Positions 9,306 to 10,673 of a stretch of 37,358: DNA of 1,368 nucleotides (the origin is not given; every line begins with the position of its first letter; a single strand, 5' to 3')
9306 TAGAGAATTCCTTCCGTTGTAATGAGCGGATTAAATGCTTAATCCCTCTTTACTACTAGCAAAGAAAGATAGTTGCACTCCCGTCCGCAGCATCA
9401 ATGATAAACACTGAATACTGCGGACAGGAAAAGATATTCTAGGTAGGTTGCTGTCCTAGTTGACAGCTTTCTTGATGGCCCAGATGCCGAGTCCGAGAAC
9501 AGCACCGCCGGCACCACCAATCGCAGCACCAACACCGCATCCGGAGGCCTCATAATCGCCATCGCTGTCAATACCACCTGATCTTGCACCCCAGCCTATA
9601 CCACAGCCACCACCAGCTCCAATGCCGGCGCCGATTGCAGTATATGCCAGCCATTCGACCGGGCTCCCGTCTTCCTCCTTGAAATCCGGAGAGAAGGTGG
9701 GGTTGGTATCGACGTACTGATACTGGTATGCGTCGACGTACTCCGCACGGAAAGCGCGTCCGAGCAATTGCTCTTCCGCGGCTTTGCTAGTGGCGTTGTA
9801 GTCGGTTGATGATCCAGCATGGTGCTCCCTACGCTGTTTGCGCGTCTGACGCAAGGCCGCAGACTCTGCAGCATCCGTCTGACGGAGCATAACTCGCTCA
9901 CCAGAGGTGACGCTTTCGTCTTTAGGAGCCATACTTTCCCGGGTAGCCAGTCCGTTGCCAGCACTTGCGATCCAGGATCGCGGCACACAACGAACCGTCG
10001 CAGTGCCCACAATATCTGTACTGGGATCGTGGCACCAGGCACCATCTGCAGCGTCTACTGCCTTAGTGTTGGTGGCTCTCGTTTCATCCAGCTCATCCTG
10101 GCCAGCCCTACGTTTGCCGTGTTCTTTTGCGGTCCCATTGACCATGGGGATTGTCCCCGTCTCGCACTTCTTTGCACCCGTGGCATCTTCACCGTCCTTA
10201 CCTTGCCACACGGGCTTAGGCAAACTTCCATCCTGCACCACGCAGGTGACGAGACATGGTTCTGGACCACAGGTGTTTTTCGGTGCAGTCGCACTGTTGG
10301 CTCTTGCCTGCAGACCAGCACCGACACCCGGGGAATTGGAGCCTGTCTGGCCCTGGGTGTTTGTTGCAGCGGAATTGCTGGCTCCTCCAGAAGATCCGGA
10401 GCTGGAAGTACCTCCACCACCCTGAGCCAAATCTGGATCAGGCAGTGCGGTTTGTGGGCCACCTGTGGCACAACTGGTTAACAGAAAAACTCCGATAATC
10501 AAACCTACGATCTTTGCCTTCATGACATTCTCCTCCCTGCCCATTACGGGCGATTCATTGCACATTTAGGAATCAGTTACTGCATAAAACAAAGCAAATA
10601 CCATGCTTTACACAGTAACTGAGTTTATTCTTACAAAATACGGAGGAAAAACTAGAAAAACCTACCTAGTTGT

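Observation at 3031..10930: GC-rich four-gene block (RpoH-like sigma plus three lipoproteins) with strong SD sites, embedded in an SD-less low-GC backbone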

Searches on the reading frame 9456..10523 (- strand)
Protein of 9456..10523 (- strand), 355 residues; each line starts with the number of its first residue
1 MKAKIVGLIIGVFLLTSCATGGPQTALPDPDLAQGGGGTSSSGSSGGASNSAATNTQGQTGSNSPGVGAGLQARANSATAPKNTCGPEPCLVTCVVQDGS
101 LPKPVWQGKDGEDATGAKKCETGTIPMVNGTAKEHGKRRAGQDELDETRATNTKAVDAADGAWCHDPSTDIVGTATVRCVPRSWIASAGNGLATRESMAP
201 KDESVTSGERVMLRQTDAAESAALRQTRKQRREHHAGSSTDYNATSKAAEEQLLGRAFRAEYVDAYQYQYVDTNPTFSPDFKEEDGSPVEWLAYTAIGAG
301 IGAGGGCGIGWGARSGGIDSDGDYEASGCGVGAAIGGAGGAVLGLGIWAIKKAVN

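Call 7: search_protein_families(library=pfam, proteins=[window:9456-10523:-], max_evalue=0.01)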
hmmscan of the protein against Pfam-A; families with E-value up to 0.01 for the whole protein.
window:9456-10523:- (355 aa): 0 families

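Call 15: find_encoding_contigs(protein=window:9456-10523:-, flank=5000, max_places=8)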
Protein window:9456-10523:- (355 aa): 1 contig read that carries it; 1 place shown.
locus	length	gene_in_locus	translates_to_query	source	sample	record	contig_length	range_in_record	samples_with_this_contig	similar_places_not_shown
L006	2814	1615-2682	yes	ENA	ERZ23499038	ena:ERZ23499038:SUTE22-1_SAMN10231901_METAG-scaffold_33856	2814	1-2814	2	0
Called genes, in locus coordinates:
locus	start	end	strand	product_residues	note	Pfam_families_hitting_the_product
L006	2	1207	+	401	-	?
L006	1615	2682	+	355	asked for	-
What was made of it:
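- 9456..10523 (-): Lipo355: a 355-aa ORFan lipoprotein with signal peptide ..LLTSC, Gly 15% and Ala 14%, and a GxxxG-rich hydrophobic C-terminus. SD is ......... The same gene was called in an independent ENA contig (call 15).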

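Call 32: search_protein_families(library=ncbifam, proteins=[window:9456-10523:-], max_evalue=0.01)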
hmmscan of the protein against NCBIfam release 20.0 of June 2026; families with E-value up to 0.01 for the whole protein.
window:9456-10523:- (355 aa): 0 families

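Call 33: search_protein_families(library=phrogs, proteins=[window:9456-10523:-], max_evalue=0.001)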
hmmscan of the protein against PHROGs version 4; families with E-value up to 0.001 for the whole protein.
window:9456-10523:- (355 aa): 0 families

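Call 40: find_related_loci(query=window:9456-10523:-, collection=metagenome_contigs, flank=10000)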
Query window:9456-10523:- (355 aa) in metagenome_contigs; peptide patterns used: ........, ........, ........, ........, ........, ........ (x = any residue, [..] = any of these).
138 stretches matched a pattern, but none encodes a relative of the query by tblastn (E <= 1e-3).
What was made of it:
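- Tried and rejected: Homologs of Lipo355: none in the JGI metagenome scan (call 40).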

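Call 82: find_related_loci(query=window:9456-10523:-, collection=viral_contigs, flank=10000)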
Query window:9456-10523:- (355 aa) in viral_contigs; peptide patterns used: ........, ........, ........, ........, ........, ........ (x = any residue, [..] = any of these).
9 stretches matched a pattern, but none encodes a relative of the query by tblastn (E <= 1e-3).
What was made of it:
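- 9456..10523 (-): No relative in the JGI metagenome or IMG/VR scans (calls 40, 82).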

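Call 88: search_solved_structures(query=window:9456-10523:-, max_evalue=1)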
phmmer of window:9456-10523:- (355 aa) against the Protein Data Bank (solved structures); distinct sequences matched with E-value up to 1: 10.
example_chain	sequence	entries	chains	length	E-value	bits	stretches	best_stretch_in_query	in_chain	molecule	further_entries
1vgq_A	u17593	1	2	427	0.61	12.5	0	275-323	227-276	Formyl-coenzyme A transferase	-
1t3z_A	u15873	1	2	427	0.63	12.5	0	275-323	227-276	Formyl-coenzyme A transferase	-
1p5h_A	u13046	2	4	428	0.65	12.4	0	275-323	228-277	Formyl-coenzyme A transferase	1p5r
1vgr_A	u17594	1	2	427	0.66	12.4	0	275-323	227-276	Formyl-coenzyme A transferase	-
2vjm_B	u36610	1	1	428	0.68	12.4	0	275-323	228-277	FORMYL-COENZYME A TRANSFERASE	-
1t4c_A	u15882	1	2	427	0.68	12.4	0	275-323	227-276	Formyl-CoA:oxalate CoA-transferase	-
2vjo_A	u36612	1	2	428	0.68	12.4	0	275-323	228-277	FORMYL-COENZYME A TRANSFERASE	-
2vjk_A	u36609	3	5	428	0.69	12.4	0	275-323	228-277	FORMYL-COENZYME A TRANSFERASE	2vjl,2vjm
2vjq_A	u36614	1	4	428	0.69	12.4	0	275-323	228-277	FORMYL-COENZYME A TRANSFERASE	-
2vjp_A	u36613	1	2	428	0.69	12.4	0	275-323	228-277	FORMYL-COENZYME A TRANSFERASE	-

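Call 93: search_protein_families(library=padloc, proteins=[window:9456-10523:-], max_evalue=0.001)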
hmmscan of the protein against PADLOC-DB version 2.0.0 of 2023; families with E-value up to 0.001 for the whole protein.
window:9456-10523:- (355 aa): 0 families
